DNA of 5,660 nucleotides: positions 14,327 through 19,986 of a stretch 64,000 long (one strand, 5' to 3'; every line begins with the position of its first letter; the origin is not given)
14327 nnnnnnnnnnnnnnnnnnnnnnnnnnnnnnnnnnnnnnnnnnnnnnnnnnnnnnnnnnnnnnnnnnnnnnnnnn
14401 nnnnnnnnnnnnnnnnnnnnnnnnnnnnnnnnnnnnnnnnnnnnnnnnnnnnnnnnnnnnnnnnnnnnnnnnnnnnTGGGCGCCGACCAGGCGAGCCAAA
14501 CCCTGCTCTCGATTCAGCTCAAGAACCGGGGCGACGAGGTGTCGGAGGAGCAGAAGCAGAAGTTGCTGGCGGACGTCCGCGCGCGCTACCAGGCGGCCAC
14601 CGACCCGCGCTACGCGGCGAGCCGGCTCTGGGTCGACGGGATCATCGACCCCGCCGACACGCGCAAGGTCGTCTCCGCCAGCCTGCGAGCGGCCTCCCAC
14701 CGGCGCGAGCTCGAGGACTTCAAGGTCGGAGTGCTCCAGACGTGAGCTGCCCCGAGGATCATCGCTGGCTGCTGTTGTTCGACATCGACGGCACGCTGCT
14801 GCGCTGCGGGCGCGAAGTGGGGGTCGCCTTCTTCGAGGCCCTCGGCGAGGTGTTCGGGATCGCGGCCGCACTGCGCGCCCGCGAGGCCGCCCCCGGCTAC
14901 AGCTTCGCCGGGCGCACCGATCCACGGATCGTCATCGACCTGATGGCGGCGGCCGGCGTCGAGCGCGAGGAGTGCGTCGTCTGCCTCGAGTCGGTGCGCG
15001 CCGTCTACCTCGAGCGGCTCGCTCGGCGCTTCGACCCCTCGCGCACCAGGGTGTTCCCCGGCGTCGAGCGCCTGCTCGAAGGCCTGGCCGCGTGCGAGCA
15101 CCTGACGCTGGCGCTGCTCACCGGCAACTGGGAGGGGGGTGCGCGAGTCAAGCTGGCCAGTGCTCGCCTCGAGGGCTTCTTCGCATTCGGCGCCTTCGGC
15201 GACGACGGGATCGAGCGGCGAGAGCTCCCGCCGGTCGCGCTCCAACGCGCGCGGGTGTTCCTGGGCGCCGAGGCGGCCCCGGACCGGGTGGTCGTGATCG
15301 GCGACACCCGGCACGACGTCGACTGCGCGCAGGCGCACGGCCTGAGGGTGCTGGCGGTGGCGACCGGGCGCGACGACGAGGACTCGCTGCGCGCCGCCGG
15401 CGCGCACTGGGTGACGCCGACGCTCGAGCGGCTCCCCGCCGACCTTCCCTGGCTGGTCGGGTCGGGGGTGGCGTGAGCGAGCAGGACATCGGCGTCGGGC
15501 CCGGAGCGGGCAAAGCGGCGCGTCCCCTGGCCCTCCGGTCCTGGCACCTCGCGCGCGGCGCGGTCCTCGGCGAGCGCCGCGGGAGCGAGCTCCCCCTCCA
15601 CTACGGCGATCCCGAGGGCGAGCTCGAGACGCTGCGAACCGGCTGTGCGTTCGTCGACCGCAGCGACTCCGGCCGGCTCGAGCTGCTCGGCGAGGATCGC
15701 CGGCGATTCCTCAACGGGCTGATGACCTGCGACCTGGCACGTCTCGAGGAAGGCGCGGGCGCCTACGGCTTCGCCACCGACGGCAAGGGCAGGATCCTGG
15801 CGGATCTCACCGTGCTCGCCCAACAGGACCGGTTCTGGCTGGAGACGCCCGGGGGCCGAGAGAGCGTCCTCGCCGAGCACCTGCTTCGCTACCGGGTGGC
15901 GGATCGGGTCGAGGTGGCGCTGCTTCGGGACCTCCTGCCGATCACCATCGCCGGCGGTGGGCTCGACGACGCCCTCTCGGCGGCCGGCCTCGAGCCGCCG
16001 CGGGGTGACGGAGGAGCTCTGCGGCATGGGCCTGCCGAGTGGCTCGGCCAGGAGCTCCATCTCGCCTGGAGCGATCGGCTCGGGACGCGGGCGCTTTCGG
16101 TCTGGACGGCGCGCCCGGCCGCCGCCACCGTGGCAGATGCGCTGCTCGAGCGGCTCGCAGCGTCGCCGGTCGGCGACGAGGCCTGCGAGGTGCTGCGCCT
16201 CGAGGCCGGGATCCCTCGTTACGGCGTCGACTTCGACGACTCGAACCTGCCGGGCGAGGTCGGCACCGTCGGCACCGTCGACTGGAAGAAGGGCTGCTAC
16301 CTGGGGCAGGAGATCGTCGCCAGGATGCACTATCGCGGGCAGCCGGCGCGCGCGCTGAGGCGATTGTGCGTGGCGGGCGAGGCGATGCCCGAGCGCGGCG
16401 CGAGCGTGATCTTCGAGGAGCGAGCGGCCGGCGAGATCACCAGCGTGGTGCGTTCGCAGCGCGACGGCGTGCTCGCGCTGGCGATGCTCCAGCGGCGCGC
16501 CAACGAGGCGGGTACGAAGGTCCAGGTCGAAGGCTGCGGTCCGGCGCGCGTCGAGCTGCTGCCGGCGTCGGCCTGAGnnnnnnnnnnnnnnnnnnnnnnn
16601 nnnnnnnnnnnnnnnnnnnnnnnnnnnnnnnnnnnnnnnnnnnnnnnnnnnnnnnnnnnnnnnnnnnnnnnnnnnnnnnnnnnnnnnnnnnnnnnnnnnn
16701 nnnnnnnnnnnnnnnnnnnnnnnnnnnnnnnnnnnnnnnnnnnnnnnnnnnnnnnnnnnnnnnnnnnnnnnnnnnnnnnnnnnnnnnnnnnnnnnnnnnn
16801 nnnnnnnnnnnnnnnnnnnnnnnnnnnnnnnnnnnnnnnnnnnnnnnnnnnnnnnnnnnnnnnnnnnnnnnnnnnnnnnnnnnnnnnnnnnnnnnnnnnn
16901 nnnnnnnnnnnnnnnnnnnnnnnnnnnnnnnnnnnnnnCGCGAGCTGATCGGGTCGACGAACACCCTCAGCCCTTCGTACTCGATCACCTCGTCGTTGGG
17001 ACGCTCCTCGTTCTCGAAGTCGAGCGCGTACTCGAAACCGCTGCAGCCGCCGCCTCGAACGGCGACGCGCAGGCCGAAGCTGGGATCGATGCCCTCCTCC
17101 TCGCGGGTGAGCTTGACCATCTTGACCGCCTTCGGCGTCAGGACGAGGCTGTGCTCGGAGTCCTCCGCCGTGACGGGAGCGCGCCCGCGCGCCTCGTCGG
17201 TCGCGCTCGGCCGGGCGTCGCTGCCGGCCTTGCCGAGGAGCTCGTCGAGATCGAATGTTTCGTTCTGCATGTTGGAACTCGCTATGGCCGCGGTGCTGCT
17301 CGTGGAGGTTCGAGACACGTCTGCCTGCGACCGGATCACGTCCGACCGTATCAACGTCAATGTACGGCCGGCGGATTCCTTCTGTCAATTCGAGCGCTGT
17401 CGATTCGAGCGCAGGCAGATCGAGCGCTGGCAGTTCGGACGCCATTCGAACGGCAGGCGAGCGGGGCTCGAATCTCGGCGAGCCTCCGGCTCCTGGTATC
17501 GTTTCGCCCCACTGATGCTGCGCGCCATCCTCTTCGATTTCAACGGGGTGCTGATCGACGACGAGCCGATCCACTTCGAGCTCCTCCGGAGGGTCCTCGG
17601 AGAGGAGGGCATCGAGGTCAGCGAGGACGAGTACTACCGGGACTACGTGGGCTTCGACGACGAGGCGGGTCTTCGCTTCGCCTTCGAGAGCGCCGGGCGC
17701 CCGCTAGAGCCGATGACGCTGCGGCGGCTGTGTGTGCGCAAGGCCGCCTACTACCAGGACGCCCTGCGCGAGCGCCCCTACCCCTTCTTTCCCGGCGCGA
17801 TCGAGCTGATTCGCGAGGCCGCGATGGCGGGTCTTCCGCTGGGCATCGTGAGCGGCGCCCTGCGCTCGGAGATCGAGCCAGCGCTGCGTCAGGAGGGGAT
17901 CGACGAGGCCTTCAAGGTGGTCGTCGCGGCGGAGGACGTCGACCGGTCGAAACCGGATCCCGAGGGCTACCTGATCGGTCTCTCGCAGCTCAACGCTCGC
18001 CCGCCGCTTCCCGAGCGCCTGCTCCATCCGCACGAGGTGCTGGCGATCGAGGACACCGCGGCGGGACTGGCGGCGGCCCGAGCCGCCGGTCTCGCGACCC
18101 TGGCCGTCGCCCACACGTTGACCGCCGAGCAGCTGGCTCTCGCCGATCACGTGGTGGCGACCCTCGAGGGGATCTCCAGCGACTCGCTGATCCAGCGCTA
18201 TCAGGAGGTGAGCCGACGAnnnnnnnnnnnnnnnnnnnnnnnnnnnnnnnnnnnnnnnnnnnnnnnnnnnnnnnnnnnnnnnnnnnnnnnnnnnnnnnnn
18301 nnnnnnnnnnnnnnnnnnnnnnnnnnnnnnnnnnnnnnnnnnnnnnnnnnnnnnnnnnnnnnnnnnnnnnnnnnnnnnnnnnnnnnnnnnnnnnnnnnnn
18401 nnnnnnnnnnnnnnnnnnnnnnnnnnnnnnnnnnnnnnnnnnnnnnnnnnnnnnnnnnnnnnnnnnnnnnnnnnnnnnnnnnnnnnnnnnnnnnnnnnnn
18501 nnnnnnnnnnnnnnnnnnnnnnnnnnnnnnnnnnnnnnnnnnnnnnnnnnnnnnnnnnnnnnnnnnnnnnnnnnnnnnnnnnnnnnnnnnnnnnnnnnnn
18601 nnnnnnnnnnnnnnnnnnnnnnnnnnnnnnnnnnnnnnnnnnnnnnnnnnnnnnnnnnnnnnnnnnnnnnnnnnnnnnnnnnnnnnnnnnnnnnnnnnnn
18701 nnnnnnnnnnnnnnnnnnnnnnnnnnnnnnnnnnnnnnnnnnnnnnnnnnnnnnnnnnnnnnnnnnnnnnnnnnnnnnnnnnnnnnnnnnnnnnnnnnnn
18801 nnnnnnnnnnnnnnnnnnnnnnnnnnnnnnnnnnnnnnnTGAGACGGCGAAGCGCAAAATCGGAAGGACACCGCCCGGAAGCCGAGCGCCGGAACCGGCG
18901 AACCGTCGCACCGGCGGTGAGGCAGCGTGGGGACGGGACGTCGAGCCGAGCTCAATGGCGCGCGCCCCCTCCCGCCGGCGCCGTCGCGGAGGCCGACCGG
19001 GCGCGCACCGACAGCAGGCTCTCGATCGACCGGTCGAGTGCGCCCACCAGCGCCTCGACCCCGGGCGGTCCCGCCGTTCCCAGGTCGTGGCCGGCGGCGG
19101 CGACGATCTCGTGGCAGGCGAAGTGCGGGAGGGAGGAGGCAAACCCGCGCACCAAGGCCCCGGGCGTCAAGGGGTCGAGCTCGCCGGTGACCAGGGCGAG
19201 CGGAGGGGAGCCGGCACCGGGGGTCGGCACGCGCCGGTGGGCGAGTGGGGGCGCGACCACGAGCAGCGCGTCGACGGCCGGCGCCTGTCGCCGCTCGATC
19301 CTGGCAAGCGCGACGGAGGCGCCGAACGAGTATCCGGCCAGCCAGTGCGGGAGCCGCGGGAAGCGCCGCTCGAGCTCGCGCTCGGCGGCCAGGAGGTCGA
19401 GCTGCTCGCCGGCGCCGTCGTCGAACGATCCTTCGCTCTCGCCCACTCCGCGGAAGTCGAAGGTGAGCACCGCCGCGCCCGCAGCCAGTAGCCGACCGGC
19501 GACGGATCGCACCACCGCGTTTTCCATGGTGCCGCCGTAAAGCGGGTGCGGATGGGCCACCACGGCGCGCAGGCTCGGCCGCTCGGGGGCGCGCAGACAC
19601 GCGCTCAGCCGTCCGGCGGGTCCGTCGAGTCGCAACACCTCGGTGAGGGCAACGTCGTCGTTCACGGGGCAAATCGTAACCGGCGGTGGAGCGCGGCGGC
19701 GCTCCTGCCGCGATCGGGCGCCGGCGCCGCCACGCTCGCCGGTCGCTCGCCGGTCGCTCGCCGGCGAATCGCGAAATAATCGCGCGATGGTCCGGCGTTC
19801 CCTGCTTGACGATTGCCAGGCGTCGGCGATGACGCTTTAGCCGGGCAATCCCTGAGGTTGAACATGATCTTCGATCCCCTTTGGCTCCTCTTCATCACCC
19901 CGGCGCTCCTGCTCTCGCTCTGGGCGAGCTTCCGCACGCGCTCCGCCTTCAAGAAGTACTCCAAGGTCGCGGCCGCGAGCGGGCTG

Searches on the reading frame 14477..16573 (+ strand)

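Call 56: search_protein_families(library=pfam, proteins=[window:14477-16573:+], max_evalue=0.00001)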
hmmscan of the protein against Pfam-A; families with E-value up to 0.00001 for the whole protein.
window:14477-16573:+ (699 aa): 1 family
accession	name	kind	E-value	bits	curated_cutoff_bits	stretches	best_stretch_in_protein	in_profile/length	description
PF01571.26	GCV_T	-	3.4e-30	105.6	25.6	1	354-596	2-251/255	Aminomethyltransferase folate-binding domain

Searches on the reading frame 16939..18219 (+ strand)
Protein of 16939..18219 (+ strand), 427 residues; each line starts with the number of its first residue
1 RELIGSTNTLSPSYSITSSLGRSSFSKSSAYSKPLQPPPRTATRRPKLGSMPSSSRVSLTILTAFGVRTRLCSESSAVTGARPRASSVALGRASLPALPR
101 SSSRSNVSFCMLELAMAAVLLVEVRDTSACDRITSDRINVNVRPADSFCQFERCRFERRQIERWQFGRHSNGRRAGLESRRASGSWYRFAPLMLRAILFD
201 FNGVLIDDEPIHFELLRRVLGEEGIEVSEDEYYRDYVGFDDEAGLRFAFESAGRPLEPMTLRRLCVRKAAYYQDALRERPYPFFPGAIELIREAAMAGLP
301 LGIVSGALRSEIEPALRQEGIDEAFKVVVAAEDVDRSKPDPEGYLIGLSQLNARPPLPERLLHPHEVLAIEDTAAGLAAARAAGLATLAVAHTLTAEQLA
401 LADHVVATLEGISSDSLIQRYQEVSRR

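Call 56: search_protein_families(library=pfam, proteins=[window:16939-18219:+], max_evalue=0.00001)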
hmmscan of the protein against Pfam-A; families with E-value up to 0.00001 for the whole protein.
window:16939-18219:+ (427 aa): 3 families
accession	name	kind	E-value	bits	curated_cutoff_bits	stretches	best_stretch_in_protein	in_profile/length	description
PF13419.12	HAD_2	-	7.4e-27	95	23.8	1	197-390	1-178/178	Haloacid dehalogenase-like hydrolase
PF00702.32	Hydrolase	-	8.8e-26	91.9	26.4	1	195-384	2-191/191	haloacid dehalogenase-like hydrolase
PF12710.13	HAD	-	7.9e-09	36.6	27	1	197-331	1-130/189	haloacid dehalogenase-like hydrolase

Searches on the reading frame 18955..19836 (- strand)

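Call 56: search_protein_families(library=pfam, proteins=[window:18955-19836:-], max_evalue=0.00001)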
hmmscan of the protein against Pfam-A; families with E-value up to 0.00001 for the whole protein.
window:18955-19836:- (294 aa): 1 family
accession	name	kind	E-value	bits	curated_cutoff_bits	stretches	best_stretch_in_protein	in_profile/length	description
PF12146.15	Hydrolase_4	-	1.2e-09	38.3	27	1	108-229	19-139/239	Serine aminopeptidase, S33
